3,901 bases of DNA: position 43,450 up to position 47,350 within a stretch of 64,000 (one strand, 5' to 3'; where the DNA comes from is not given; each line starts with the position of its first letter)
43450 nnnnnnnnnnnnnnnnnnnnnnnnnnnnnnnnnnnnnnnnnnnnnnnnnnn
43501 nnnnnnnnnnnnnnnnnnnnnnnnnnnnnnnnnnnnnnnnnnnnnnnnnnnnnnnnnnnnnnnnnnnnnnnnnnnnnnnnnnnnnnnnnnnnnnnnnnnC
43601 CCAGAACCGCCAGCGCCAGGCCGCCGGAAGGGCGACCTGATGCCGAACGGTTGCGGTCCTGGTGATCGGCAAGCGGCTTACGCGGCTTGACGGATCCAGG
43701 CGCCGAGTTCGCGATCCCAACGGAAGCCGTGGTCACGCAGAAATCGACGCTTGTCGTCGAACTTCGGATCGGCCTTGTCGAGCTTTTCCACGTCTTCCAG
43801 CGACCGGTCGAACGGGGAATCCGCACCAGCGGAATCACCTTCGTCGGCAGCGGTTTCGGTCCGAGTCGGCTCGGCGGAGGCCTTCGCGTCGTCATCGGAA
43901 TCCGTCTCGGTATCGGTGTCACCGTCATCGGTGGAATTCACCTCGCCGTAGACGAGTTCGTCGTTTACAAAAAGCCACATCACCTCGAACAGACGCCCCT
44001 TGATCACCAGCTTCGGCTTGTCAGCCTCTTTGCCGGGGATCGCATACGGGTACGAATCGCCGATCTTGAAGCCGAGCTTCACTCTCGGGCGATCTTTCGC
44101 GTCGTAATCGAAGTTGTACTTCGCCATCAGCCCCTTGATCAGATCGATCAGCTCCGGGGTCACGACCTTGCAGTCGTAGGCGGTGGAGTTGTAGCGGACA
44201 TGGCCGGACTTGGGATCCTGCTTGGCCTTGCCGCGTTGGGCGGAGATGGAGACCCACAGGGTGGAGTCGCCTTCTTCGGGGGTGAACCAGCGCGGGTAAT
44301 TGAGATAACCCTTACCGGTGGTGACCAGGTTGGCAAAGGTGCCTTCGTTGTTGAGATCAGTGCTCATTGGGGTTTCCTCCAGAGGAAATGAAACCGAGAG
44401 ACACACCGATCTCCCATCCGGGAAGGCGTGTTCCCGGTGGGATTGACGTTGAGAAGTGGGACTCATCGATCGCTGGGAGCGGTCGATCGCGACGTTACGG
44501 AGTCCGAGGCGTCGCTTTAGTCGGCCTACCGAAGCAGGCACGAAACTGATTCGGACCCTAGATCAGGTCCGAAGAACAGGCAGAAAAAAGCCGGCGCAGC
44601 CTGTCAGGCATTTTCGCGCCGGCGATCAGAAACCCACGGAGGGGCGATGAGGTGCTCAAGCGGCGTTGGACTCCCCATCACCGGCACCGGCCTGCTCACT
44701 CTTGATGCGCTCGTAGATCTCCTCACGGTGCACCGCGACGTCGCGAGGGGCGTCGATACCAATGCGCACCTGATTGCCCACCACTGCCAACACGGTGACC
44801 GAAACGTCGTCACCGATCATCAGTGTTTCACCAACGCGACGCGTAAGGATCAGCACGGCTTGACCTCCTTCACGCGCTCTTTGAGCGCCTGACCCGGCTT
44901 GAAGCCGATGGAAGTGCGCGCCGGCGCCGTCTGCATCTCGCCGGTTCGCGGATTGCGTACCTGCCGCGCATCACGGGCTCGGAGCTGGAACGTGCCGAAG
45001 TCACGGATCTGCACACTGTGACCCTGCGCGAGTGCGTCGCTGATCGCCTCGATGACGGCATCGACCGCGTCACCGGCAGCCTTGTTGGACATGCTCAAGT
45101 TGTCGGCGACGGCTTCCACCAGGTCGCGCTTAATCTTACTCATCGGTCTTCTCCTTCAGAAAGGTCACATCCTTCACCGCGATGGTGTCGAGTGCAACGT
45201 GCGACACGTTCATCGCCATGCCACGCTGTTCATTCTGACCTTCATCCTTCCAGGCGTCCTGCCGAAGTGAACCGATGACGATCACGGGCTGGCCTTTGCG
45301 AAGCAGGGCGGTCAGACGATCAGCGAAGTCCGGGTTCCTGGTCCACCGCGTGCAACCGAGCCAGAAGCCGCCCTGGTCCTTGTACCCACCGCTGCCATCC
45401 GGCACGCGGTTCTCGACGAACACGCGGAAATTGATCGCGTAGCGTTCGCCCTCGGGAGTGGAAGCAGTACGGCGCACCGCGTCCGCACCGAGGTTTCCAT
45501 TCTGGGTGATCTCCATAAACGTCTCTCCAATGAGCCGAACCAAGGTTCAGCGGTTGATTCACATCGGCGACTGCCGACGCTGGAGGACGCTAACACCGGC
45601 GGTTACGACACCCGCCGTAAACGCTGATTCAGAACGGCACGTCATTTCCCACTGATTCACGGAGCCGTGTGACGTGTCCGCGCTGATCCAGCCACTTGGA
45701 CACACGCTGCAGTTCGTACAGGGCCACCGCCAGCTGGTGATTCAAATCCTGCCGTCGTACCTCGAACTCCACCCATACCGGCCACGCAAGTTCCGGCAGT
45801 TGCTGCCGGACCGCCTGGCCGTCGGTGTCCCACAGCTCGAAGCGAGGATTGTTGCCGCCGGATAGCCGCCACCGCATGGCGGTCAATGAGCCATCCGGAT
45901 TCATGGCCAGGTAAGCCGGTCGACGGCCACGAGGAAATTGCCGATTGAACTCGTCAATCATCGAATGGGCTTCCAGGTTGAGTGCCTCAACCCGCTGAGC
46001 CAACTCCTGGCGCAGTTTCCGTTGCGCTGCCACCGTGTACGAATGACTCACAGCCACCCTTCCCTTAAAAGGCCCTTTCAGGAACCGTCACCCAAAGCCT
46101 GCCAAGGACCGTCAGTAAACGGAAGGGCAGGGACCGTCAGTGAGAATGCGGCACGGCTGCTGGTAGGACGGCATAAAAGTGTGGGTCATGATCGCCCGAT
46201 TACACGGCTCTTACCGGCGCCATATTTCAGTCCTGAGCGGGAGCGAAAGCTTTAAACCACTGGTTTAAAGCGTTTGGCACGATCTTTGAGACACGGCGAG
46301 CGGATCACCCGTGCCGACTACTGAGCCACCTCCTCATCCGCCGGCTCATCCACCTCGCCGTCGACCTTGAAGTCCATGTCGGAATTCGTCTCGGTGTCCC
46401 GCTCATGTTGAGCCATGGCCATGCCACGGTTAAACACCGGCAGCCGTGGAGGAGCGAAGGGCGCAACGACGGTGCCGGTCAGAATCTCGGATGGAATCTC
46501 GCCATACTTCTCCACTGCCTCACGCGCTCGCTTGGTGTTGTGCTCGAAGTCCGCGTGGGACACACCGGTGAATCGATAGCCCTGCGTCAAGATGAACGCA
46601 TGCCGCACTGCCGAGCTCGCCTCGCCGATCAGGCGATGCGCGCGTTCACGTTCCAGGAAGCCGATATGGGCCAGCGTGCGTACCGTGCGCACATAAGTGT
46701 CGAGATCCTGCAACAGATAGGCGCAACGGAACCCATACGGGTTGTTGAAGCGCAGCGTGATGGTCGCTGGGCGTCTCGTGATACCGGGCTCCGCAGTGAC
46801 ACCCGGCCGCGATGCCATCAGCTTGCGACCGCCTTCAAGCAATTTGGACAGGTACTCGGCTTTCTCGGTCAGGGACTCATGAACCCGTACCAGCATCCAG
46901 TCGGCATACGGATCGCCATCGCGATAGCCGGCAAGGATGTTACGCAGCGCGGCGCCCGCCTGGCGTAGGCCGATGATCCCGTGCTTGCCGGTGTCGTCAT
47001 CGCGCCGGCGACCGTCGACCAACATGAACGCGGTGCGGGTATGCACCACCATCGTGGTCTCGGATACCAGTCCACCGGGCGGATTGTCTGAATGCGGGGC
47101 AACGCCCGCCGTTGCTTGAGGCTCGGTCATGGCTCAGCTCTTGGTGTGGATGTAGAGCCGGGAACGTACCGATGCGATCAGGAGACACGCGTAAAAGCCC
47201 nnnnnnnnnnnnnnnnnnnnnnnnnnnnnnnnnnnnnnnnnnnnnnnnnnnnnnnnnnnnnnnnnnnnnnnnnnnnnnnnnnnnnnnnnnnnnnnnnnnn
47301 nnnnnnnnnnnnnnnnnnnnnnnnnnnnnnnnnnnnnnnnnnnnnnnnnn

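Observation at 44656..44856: Canonical CsrA/RsmA encoded on the ICE in the ssb-ihf-csrA cluster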

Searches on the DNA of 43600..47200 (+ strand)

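Call 9: search_dna_similar(query=window:43600-47200:+, collection=plasmids, mode=near)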
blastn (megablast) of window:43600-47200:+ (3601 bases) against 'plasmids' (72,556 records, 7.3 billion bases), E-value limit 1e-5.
No match.

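Call 63: search_rna_families(source=window, start=44300, end=44700, threshold=evalue, max_evalue=10, show_alignments=2)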
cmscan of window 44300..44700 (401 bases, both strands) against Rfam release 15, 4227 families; matches with E-value up to 10: 1.
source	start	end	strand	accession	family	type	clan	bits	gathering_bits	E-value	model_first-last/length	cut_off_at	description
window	44600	44685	-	RF02115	FAM13A-AS1_2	Gene; lncRNA;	-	11.9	38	4.5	34-110/110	no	FAM13A antisense RNA 1 conserved region 2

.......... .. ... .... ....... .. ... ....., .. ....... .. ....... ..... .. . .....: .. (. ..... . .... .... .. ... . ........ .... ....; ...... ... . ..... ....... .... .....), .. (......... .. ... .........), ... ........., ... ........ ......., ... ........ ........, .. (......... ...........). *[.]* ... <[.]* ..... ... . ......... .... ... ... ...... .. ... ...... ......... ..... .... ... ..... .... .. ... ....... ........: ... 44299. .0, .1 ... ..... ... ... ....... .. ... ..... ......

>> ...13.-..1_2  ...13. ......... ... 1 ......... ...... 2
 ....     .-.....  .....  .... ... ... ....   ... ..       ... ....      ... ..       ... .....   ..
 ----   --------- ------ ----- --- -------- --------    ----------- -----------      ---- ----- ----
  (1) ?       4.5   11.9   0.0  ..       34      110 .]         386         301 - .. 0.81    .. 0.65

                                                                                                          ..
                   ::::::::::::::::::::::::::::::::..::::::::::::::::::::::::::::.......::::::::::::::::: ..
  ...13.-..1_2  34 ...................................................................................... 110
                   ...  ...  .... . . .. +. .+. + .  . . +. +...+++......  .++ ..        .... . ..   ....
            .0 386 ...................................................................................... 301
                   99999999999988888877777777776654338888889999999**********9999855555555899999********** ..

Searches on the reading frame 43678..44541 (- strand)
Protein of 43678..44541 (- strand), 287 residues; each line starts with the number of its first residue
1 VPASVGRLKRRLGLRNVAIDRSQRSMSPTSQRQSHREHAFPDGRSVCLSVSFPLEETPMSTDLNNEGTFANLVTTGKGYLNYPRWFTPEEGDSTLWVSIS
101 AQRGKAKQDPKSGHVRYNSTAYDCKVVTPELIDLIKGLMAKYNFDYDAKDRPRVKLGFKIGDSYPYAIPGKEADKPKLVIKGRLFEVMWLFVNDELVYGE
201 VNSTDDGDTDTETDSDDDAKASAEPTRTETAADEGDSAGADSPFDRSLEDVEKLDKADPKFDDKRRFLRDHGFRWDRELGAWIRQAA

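Call 3: search_protein_families(library=pfam, proteins=[window:43678-44541:-], max_evalue=0.01)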
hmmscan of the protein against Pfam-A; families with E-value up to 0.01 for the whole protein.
window:43678-44541:- (287 aa): 1 family
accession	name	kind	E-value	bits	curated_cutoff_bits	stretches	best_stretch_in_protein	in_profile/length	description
PF12101.13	DUF3577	-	6.9e-15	55.4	25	1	69-203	7-130/133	Protein of unknown function (DUF3577)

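Call 4: search_protein_families(library=ncbifam, proteins=[window:43678-44541:-], max_evalue=0.01)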
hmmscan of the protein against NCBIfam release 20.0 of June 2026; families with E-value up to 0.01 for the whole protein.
window:43678-44541:- (287 aa): 1 family
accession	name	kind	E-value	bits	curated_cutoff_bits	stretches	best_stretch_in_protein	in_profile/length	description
NF040584.1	STY4534_fam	equivalog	7.3e-10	39.1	160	1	69-200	2-122/125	STY4534 family ICE replication protein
